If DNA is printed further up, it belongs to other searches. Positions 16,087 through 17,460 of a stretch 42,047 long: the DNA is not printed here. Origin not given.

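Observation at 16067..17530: Membrane-anchored ECF sigma factor bracketed by two small secreted two-cysteine peptide genes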

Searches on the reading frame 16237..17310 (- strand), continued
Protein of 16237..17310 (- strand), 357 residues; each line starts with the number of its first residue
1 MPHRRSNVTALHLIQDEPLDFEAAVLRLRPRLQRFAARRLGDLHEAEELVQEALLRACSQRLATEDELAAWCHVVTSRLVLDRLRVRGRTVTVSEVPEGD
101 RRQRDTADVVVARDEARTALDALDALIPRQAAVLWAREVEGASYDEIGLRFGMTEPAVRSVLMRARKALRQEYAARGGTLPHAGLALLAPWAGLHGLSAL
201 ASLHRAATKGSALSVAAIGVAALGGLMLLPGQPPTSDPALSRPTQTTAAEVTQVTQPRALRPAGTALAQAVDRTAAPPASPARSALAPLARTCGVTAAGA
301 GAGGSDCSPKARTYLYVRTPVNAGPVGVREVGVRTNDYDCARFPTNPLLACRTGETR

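Call 10: find_encoding_contigs(protein=P0071, flank=3000, max_places=2)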
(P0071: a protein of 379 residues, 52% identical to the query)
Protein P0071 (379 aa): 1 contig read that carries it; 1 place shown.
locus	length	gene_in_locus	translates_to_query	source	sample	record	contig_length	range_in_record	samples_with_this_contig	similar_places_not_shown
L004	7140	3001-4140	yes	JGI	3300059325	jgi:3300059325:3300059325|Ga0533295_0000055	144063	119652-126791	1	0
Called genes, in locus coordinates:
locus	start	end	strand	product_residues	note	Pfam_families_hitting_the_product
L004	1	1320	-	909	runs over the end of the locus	PF00672:HAMP, PF00989:PAS (weak), PF13188:PAS_8 (weak), PF13426:PAS_9 (weak), PF13581:HATPase_c_2 (faint), PF00512:HisKA, PF02518:HATPase_c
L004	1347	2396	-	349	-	PF19805:DUF6288 (faint), PF13180:PDZ_2, PF17820:PDZ_6 (weak), PF05362:Lon_C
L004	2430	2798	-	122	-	-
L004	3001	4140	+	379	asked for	PF04542:Sigma70_r2, PF04545:Sigma70_r4, PF08281:Sigma70_r4_2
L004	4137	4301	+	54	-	-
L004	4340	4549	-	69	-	-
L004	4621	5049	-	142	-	PF02391:MoaE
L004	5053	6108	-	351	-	PF01073:3Beta_HSD, PF01370:Epimerase, PF07993:NAD_binding_4 (faint), PF13460:NAD_binding_10, PF16363:GDP_Man_Dehyd (faint)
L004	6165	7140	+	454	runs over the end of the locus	PF10103:Zincin_2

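Call 11: find_encoding_contigs(protein=P0078, flank=3000, max_places=2)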
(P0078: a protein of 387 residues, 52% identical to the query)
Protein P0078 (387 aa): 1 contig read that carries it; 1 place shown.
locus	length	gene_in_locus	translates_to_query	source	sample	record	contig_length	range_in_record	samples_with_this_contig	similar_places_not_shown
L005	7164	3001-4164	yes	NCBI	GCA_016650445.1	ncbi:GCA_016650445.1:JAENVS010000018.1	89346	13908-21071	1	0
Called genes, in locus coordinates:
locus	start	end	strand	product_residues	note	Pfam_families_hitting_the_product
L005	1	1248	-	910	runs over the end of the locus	PF00672:HAMP, PF00989:PAS, PF08448:PAS_4 (weak), PF13188:PAS_8 (weak), PF13426:PAS_9 (weak), PF00512:HisKA, PF02518:HATPase_c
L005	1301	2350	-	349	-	PF13180:PDZ_2, PF00595:PDZ (weak), PF05362:Lon_C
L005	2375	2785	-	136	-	-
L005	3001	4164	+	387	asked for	PF04542:Sigma70_r2, PF08281:Sigma70_r4_2, PF04545:Sigma70_r4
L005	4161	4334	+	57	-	-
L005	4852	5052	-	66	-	-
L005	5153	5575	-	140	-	PF02391:MoaE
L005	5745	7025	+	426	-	PF10103:Zincin_2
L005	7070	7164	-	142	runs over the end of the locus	PF01863:YgjP-like, PF10263:SprT-like (weak)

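Call 12: find_encoding_contigs(protein=P0034, flank=3000, max_places=2)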
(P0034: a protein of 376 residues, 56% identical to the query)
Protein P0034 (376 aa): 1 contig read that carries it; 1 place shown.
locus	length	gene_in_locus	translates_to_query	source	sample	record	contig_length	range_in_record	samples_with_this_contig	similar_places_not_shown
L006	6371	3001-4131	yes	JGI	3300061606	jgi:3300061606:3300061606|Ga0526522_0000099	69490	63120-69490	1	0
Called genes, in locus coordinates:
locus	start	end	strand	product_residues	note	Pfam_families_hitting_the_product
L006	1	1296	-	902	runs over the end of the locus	PF00672:HAMP, PF00989:PAS, PF08448:PAS_4, PF13188:PAS_8 (weak), PF00512:HisKA, PF02518:HATPase_c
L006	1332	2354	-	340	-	PF00595:PDZ (weak), PF13180:PDZ_2, PF17820:PDZ_6, PF05362:Lon_C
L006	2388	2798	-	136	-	-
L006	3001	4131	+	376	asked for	PF07638:Sigma70_ECF (weak), PF04542:Sigma70_r2, PF04545:Sigma70_r4, PF08281:Sigma70_r4_2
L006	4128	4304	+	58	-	-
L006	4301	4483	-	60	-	-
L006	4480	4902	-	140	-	PF02391:MoaE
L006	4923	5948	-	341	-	PF01370:Epimerase (weak), PF13460:NAD_binding_10 (faint)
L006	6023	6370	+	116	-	?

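Call 13: find_encoding_contigs(protein=P0090, flank=3000, max_places=2)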
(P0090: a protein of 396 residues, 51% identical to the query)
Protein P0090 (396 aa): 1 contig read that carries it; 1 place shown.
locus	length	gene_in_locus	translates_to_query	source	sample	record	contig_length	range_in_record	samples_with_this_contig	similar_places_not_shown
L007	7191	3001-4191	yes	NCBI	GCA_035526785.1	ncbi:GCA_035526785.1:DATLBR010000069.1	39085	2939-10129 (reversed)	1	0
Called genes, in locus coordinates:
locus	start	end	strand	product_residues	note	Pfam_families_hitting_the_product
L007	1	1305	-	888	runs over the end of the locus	PF00672:HAMP, PF00989:PAS (weak), PF13188:PAS_8 (weak), PF08448:PAS_4 (weak), PF13426:PAS_9 (weak), PF00512:HisKA, PF02518:HATPase_c, PF13581:HATPase_c_2 (weak)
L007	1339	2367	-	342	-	PF13180:PDZ_2, PF17820:PDZ_6, PF05362:Lon_C (weak)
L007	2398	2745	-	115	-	-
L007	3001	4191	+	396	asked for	PF04542:Sigma70_r2, PF08281:Sigma70_r4_2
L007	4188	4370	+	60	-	-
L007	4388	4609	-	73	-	-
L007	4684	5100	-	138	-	PF02391:MoaE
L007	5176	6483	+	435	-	PF10103:Zincin_2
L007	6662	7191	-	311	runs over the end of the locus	PF00378:ECH_1, PF16113:ECH_2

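Call 17: find_related_loci(query=A1, collection=genome_contigs, flank=2500)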
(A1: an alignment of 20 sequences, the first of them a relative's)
Query A1 (350 aa) in genome_contigs; peptide patterns used: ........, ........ (x = any residue, [..] = any of these).
209 stretches matched a pattern; 79 encode a relative of the query (tblastn E <= 1e-3); 79 distinct loci.
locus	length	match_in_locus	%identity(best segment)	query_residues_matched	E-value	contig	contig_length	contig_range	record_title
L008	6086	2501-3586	61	1-350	2e-116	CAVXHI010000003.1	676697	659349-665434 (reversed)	MAG: uncultured Actinomycetota bacterium isolate MFD02581.bin.2.164 genome assembly, contig: contig_12176, whole genome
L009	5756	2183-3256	54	4-344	1e-98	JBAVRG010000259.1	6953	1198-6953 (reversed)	MAG: Mycobacteriales bacterium isolate MFD00902_ilm_asm_bin6 k127_171452, whole genome shotgun sequence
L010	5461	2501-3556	53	4-344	2e-95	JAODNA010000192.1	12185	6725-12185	MAG: Frankiales bacterium isolate RYN_106 scaffold_70194, whole genome shotgun sequence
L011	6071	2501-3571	54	4-344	2e-94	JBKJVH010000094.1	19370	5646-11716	MAG: Mycobacteriales bacterium isolate ant_bin.98 S1Ck117_2386446_flag_1_multi_11.0000_len_19370, whole genome shotgun s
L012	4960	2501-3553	52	4-344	4e-93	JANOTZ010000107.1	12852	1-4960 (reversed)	MAG: Frankiales bacterium isolate VAR_39_metabat_200 VAR_39_k141_3083735, whole genome shotgun sequence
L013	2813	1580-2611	53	4-344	4e-94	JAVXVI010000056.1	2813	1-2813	MAG: Actinomycetota bacterium isolate BP_338 scaffold_2776516, whole genome shotgun sequence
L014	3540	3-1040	55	17-344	7e-92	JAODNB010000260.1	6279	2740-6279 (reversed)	MAG: Frankiales bacterium isolate RYN_107 scaffold_1704913, whole genome shotgun sequence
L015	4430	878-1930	51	4-349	4e-91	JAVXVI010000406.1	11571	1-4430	MAG: Actinomycetota bacterium isolate BP_338 scaffold_2910523, whole genome shotgun sequence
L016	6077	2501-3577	53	10-349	2e-91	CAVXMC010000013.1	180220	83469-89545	MAG: uncultured Actinomycetota bacterium isolate MFD02581.bin.2.143 genome assembly, contig: contig_38047, whole genome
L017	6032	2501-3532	50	3-344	4e-91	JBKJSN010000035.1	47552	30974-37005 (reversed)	MAG: Mycobacteriales bacterium isolate ant_bin.580 k117_3506695, whole genome shotgun sequence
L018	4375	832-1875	53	6-344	6e-91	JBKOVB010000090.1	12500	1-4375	MAG: Actinomycetota bacterium isolate GM_HAYS_MAG_00004 GM_HAYS_000000958909, whole genome shotgun sequence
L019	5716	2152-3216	52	10-349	2e-90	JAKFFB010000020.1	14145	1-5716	MAG: Actinomycetales bacterium isolate LC088 contig-124_4518, whole genome shotgun sequence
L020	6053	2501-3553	52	4-344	5e-90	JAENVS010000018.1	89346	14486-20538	MAG: Frankiaceae bacterium isolate 3_4_m_bin13 c_000001306782, whole genome shotgun sequence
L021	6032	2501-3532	49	4-347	1e-89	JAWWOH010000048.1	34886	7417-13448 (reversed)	MAG: Actinomycetota bacterium isolate BP_342 scaffold_3522276, whole genome shotgun sequence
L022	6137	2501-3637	48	3-344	9e-89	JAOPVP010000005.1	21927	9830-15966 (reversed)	MAG: Frankiales bacterium isolate RYN_151 scaffold_1850846, whole genome shotgun sequence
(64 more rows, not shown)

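Call 44: predict_structure(alignment_id=A4)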
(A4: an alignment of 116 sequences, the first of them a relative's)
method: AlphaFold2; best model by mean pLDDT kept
length: 350 residues; sequences in the alignment: 116
mean_pLDDT: 73.9   pTM: 0.37
mean pLDDT of the five models: 73.9, 72.0, 69.9, 69.2, 68.2
residues with pLDDT >= 90: 134; 70-90: 65; 50-70: 77; < 50: 74
segments of 3 or more residues with pLDDT < 50: 1-5, 203-229, 231-265
pLDDT, mean of each block of 10 residues (from residue 1): 56 96 97 96 97 94 95 90 65 55 76 88 94 93 98 96 91 69 56 59 49 43 42 42 38 42 48 62 73 71 80 76 84 93 81
secondary structure, 60 per line:
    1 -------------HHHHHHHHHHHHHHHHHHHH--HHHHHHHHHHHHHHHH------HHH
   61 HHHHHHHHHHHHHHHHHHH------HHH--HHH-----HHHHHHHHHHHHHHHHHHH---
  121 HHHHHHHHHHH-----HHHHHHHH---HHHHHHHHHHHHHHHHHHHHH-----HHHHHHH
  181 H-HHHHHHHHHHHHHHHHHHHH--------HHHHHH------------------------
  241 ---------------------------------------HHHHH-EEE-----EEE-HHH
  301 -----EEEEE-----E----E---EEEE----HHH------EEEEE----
elements in order: H14-33 H36-51 H58-79 H99-117 H121-131 H137-144 H148-168 H174-181 H183-202 H211-216 H280-284 E286-288 E294-296 E306-310 E325-328 E342-346

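Call 58: fold_search(model_id=the predicted structure, library=pdb)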
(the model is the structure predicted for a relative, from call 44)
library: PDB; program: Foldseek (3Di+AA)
matches with E <= 10: 365; with E <= 0.001: 33
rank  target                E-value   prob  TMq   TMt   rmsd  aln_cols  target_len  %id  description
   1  9m9e_F                1.7e-07  1.00  0.18  0.35  17.9       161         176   30  Structural Basis of Pausing During Transcription Initiation in Mycobacterium tuberculosis (released 2026-01-14)
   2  6dv9_F                5.5e-07  1.00  0.20  0.39  21.1       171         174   26  Crystal structure of Mycobacterium tuberculosis transcription initiation complex(ECF sigma factor L) containing 5nt RN (released 2019-02-20)
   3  9m9d_F                1.5e-06  1.00  0.19  0.39  22.1       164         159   29  Structural Basis of Pausing During Transcription Initiation in Mycobacterium tuberculosis (released 2026-01-14)
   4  9m98_F                1.8e-06  1.00  0.18  0.36  22.1       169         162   29  Structural Basis of Pausing During Transcription Initiation in Mycobacterium tuberculosis (released 2026-01-14)
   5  5zx2_F                5.3e-06  1.00  0.17  0.31  21.4       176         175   23  Mycobacterium tuberculosis RNA polymerase transcription initiation complex with ECF sigma factor sigma H and 7nt RNA (released 2019-03-20)
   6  8z6g_D                7.8e-06  1.00  0.17  0.34  13.2       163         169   23  the AlgU-MucAcyto complex structure in Pseudomonas aeruginosa (released 2024-05-08)
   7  6jcx_F                1.0e-05  1.00  0.18  0.32  21.9       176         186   21  Mycobacterium tuberculosis transcription initiation complex with ECF sigma factor sigma H and 6nt RNA (released 2019-05-29)
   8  6koo_F                1.4e-05  1.00  0.18  0.33  22.4       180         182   22  Mycobacterium tuberculosis initial transcription complex comprising sigma H and 5'-OH RNA of 7 nt (released 2020-03-11)
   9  6jcy_F                1.7e-05  1.00  0.17  0.34  22.0       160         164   25  Mycobacterium tuberculosis RNA polymerase transcription initiation open complex with a chimeric ECF sigma factor sigH/ (released 2019-05-29)
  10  7qh5_B                2.1e-05  1.00  0.17  0.19  13.7       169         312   31  The crystal structure of the sigma factor SigG1 from Streptomyces tsukubaensis NRRL18488 (released 2022-12-21)
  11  8z6g_B                2.2e-05  1.00  0.18  0.35  13.7       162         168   24  the AlgU-MucAcyto complex structure in Pseudomonas aeruginosa (released 2024-05-08)
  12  6in7_B                3.1e-05  1.00  0.18  0.35  13.2       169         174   24  Crystal structure of AlgU in complex with MucA(cyto) (released 2019-07-24)
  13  5uxx_A                3.1e-05  1.00  0.17  0.35  14.2       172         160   22  Co-crystal structure of the sigma factor RpoE in complex with the anti-sigma factor NepR from Bartonella quintana (released 2018-02-28)
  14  6kon_F                4.8e-05  1.00  0.18  0.32  22.3       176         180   23  Mycobacterium tuberculosis initial transcription complex comprising sigma H and 5'-OH RNA of 5 nt (released 2020-03-11)
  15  6jbq_F                5.1e-05  1.00  0.18  0.33  21.4       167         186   22  CryoEM structure of Escherichia coli sigmaE transcription initiation complex containing 5nt of RNA (released 2019-05-29)
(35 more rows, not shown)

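Call 80: search_protein_families(library=pfam, proteins=[L004:2430-2798:-], max_evalue=0.01)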
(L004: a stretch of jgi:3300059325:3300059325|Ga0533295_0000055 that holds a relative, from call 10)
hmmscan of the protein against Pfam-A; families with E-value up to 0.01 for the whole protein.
L004:2430-2798:- (122 aa): 0 families
